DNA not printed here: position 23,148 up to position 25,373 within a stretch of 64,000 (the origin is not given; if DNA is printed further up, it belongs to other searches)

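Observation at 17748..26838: Cluster of four giant Tad/Flp pseudopilin-like proteins with adhesin-like extracellular domains, with no Tad secretion ATPase or prepilin peptidase nearby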

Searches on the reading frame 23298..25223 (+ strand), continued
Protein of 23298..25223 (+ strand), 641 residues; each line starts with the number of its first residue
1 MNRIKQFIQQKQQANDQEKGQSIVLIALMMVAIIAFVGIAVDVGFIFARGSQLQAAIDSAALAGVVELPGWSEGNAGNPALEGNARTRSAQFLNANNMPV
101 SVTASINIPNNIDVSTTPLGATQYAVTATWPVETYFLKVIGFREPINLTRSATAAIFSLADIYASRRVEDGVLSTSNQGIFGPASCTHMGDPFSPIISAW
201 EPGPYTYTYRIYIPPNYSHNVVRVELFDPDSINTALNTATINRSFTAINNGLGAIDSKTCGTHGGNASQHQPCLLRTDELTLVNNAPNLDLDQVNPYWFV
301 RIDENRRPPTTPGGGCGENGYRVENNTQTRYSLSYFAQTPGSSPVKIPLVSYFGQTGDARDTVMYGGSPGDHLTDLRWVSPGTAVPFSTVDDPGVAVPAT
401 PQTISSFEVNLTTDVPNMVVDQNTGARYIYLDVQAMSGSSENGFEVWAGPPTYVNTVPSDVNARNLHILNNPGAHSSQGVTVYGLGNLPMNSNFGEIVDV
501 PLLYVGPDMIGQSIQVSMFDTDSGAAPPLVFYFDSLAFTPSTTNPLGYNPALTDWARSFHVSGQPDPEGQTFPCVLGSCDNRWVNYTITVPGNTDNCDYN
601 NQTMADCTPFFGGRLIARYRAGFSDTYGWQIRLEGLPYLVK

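Call 50: search_protein_families(library=pfam, proteins=[L010:12123-13991:+, L015:12037-14241:+, L022:4398-6884:+, L027:11980-14604:+, L016:9755-11221:+, L011:9934-10935:+, L018:12183-14141:+, L024:12165-14033:+, L001:12115-13632:+, L014:5529-7394:+], max_evalue=0.01)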
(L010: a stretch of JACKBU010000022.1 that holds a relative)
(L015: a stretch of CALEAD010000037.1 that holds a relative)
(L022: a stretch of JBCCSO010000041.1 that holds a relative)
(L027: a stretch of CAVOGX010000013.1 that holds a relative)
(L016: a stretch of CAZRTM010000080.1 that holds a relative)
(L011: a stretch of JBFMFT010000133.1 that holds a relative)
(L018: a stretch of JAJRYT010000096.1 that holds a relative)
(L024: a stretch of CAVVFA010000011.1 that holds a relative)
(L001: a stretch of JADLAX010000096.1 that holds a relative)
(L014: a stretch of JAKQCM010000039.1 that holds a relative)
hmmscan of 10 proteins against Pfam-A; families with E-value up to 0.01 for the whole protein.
L010:12123-13991:+ (623 aa): 4 families
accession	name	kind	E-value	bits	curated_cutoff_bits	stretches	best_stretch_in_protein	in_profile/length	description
PF00754.31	F5_F8_type_C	-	7.6e-25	87.9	28.2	1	328-441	2-125/127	F5/8 type C domain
PF22633.2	F5_F8_type_C_2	-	9.9e-23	81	27.8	1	342-426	1-91/91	NedA-like, galactose-binding domain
PF18099.7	CBM_35_2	-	0.00013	22.4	23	1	178-280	13-111/112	Carbohydrate binding module (family 35)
PF04964.19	Flp_Fap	-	0.0083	16.4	32.2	0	23-54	11-42/46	Flp/Fap pilin component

L015:12037-14241:+ (735 aa): 2 families
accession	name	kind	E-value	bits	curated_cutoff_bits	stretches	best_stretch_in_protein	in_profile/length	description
PF18998.6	Flg_new_2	-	2.2e-73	242.6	23.6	6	384-457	2-70/73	Divergent InlB B-repeat domain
PF09479.16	Flg_new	-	5.9e-09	36.4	27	1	406-454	12-64/65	Listeria-Bacteroides repeat domain (List_Bact_rpt)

L022:4398-6884:+ (829 aa): 11 families
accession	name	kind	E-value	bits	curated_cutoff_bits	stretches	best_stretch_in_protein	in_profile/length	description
PF18911.6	PKD_4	-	1.5e-36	124.7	27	3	174-251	1-78/85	PKD domain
PF00801.26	PKD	-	3.6e-27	94.6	23.5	3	181-254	4-78/80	PKD domain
PF22633.2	F5_F8_type_C_2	-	3.3e-18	66.5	27.8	1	704-808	1-91/91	NedA-like, galactose-binding domain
PF16990.11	CBM_35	-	9.8e-14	52.1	28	1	553-676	2-119/121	Carbohydrate binding module (family 35)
PF03422.21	CBM_6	-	7.2e-11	42.9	28.9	1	591-675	34-123/125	Carbohydrate binding module (family 6)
PF00754.31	F5_F8_type_C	-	9.1e-10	39.2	28.2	1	691-820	2-126/127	F5/8 type C domain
PF07691.17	PA14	-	2.1e-08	34.5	24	1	406-512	39-140/147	PA14 domain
PF18099.7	CBM_35_2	-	3.8e-05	24.1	23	1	584-659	21-97/112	Carbohydrate binding module (family 35)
PF22352.2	K319L-like_PKD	-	0.00014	22.3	27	0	293-356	22-83/84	K319L-like, PKD domain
PF24135.1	DUF7402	-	0.0044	17.6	27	1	684-750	1-69/133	Domain of unknown function (DUF7402)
PF10528.15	GLEYA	-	0.0049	17.6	26.2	1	415-499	3-83/91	GLEYA domain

L027:11980-14604:+ (875 aa): 4 families
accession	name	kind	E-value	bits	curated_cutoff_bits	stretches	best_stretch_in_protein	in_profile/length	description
PF18998.6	Flg_new_2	-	6.5e-78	257.2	23.6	6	378-451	4-72/73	Divergent InlB B-repeat domain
PF17829.7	GH115_C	-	5.4e-10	39.8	24.1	1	540-621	2-75/172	Glycosyl hydrolase family 115 C-terminal domain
PF09479.16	Flg_new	-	8.1e-06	26.3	27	0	386-442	2-60/65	Listeria-Bacteroides repeat domain (List_Bact_rpt)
PF21471.3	Reelin_subrepeat-B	-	0.0027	17.9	27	1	798-873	52-127/127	Reelin subrepeat B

L016:9755-11221:+ (489 aa): 0 families

L011:9934-10935:+ (334 aa): 0 families

L018:12183-14141:+ (653 aa): 4 families
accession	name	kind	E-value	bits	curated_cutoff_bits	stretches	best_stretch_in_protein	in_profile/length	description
PF25275.1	Golvesin_C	-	8.9e-40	136.3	31.6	1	520-651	1-131/132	Golvesin C-terminal domain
PF17829.7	GH115_C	-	1.5e-14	54.6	24.1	1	137-295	2-162/172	Glycosyl hydrolase family 115 C-terminal domain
PF20843.4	Rax2_3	-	0.00011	22.9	27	1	526-581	19-74/161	Rax2 third domain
PF04964.19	Flp_Fap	-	0.0045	17.2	32.2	1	27-60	11-44/46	Flp/Fap pilin component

L024:12165-14033:+ (623 aa): 4 families
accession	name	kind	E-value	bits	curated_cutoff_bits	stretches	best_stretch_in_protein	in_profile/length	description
PF00754.31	F5_F8_type_C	-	7.4e-42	142.9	28.2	2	335-446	4-125/127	F5/8 type C domain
PF22633.2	F5_F8_type_C_2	-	2.8e-32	111.6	27.8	2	347-431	1-91/91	NedA-like, galactose-binding domain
PF16391.11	DUF5000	-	0.00071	20.3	25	0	176-220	1-45/141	Domain of unknown function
PF13860.13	FlgD_ig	-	0.00085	19.7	27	1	546-597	20-73/79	FlgD Ig-like domain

L001:12115-13632:+ (506 aa): 5 families
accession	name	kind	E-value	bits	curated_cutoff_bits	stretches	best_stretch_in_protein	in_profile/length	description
PF18099.7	CBM_35_2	-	7.7e-14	52.1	23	1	176-285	6-111/112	Carbohydrate binding module (family 35)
PF03422.21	CBM_6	-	1.5e-13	51.6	28.9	1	173-286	9-123/125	Carbohydrate binding module (family 6)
PF24517.2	CBM96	-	0.0038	17.5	26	0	349-396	25-70/164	Carbohydrate-binding module family 96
PF00688.24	TGFb_propeptide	-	0.005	17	25.8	0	311-392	41-136/242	TGF-beta propeptide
PF24108.1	DUF7383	-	0.007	17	27.9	0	244-277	75-107/123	Family of unknown function (DUF7383)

L014:5529-7394:+ (622 aa): 3 families
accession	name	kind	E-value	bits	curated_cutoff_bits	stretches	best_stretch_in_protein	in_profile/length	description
PF18998.6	Flg_new_2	-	1e-21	77.1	23.6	2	300-372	2-71/73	Divergent InlB B-repeat domain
PF18099.7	CBM_35_2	-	1.7e-09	38.1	23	1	168-277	6-111/112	Carbohydrate binding module (family 35)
PF03422.21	CBM_6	-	5.1e-09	36.9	28.9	1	165-278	9-123/125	Carbohydrate binding module (family 6)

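Call 56: predict_structure(alignment_id=A5)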
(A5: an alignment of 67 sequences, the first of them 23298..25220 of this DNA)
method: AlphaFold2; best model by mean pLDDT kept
length: 641 residues; sequences in the alignment: 67
mean_pLDDT: 88.8   pTM: 0.81
mean pLDDT of the five models: 88.8, 87.9, 86.8, 85.5, 84.5
residues with pLDDT >= 90: 381; 70-90: 233; 50-70: 22; < 50: 5
segments of 3 or more residues with pLDDT < 50: 14-18
pLDDT, mean of each block of 10 residues (from residue 1): 60 50 78 87 89 92 87 81 93 93 90 85 91 85 88 86 83 89 89 88 91 96 95 95 96 96 94 94 88 92 85 74 94 94 89 95 90 94 95 94 97 95 91 95 95 94 95 93 91 88 90 90 83 94 93 92 83 81 90 85 81 93 88 79 66
secondary structure, 60 per line:
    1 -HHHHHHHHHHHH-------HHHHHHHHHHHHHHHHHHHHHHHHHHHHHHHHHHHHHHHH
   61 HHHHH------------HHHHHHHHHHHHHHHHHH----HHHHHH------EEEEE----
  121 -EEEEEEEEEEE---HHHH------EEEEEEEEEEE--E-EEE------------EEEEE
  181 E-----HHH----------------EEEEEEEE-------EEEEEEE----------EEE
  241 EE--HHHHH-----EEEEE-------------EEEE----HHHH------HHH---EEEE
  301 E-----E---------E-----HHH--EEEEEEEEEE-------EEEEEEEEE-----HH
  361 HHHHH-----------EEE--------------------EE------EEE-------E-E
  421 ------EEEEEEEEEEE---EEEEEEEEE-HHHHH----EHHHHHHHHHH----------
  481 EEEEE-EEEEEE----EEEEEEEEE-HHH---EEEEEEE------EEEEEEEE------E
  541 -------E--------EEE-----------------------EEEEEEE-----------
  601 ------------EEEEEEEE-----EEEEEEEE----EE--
elements in order: H2-13 H21-65 H78-95 H100-105 E112-116 E122-132 H136-139 E146-156 E161-163 E176-181 E206-213 E221-227 E238-242 H245-249 E255-259 E273-276 H281-284 E297-301 E328-337 E345-353 H359-365 E377-379 E408-410 E427-437 E441-449 H451-455 H461-470 E481-485 E487-492 E497-505 E513-519 E526-533 E557-559 E583-589 E613-620 E626-633

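Call 64: search_protein_families(library=pfam, proteins=[P0083, P0046, P0081, P0120], max_evalue=0.01)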
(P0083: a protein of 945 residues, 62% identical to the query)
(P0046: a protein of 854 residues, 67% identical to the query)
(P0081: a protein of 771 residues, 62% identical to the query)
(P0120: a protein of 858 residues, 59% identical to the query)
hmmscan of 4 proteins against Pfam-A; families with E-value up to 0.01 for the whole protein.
P0083 (945 aa): 2 families
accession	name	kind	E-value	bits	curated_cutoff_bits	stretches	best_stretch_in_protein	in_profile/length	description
PF00801.26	PKD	-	2.9e-11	43.6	23.5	2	762-832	11-76/80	PKD domain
PF18911.6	PKD_4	-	0.00057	20.3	27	1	756-832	8-80/85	PKD domain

P0046 (854 aa): 3 families
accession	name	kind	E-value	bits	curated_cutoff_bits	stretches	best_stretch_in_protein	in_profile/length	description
PF00801.26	PKD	-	0.00028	21.3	23.5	1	764-835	11-77/80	PKD domain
PF18911.6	PKD_4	-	0.0027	18.1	27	1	752-837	3-81/85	PKD domain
PF19408.5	PKD_6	-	0.0074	17.1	25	1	775-834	24-79/82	PKD-like domain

P0081 (771 aa): 0 families

P0120 (858 aa): 4 families
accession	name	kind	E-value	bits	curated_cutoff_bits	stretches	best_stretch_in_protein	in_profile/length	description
PF18911.6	PKD_4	-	0.0011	19.4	27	1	774-841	20-83/85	PKD domain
PF09136.16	Glucodextran_B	-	0.0013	19.1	27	1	759-843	2-81/83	Glucodextranase, domain B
PF00801.26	PKD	-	0.0019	18.6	23.5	1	776-835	19-73/80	PKD domain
PF19408.5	PKD_6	-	0.005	17.6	25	1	786-838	29-79/82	PKD-like domain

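Call 103: find_encoding_contigs(protein=P0120, flank=6000, max_places=2)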
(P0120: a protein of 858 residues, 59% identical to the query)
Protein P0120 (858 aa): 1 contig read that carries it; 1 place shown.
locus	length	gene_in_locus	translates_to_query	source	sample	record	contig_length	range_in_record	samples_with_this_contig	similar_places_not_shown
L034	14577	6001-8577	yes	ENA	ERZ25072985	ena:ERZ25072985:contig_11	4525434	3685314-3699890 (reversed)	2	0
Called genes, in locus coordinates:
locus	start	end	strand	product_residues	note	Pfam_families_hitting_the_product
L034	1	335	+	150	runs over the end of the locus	PF13384:HTH_23, PF13518:HTH_28, PF13551:HTH_29, PF13565:HTH_32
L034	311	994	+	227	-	PF13358:DDE_3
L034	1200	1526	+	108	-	PF04237:YjbR (weak)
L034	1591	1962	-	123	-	-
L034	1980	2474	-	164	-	PF04306:DUF456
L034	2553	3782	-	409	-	PF01636:APH (weak)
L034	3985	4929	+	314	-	PF14257:DUF4349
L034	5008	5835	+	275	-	PF14257:DUF4349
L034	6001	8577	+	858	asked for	-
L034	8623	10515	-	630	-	PF01541:GIY-YIG, PF27096:UvrC_M, PF02151:UVR, PF22920:UvrC_RNaseH, PF08459:UvrC_RNaseH_dom, PF00633:HHH (faint), PF12826:HHH_2, PF14520:HHH_5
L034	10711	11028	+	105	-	-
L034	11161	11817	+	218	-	PF01135:PCMT, PF00398:RrnaAD (weak), PF13649:Methyltransf_25 (weak), PF13847:Methyltransf_31 (weak)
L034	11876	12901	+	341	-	PF01207:Dus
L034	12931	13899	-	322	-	-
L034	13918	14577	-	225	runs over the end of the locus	PF04307:YdjM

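Call 104: find_encoding_contigs(protein=P0081, flank=6000, max_places=2)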
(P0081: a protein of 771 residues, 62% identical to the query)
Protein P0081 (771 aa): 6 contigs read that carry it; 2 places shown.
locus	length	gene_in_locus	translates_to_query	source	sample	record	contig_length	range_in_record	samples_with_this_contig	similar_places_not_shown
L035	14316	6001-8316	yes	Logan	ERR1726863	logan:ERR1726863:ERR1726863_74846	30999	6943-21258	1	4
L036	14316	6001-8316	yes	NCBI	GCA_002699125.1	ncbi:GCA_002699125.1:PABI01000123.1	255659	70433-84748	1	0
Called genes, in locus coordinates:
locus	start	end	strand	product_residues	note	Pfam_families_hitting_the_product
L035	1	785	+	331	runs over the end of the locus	PF05343:Peptidase_M42, PF04389:Peptidase_M28 (faint), PF01546:Peptidase_M20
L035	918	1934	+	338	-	PF04423:Rad50_zn_hook (faint)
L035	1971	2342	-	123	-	-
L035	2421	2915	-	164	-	PF04306:DUF456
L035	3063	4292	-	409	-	-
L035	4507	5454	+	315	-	PF14257:DUF4349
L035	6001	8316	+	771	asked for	-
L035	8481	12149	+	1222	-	PF24517:CBM96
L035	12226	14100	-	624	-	PF01541:GIY-YIG, PF27096:UvrC_M, PF02151:UVR, PF22920:UvrC_RNaseH, PF08459:UvrC_RNaseH_dom, PF00633:HHH (faint), PF12826:HHH_2, PF14520:HHH_5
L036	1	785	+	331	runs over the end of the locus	PF05343:Peptidase_M42, PF04389:Peptidase_M28 (faint), PF01546:Peptidase_M20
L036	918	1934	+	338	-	PF04423:Rad50_zn_hook (faint)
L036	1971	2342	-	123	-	-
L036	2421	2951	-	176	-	PF04306:DUF456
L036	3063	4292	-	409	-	-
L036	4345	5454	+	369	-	PF14257:DUF4349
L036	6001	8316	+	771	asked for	-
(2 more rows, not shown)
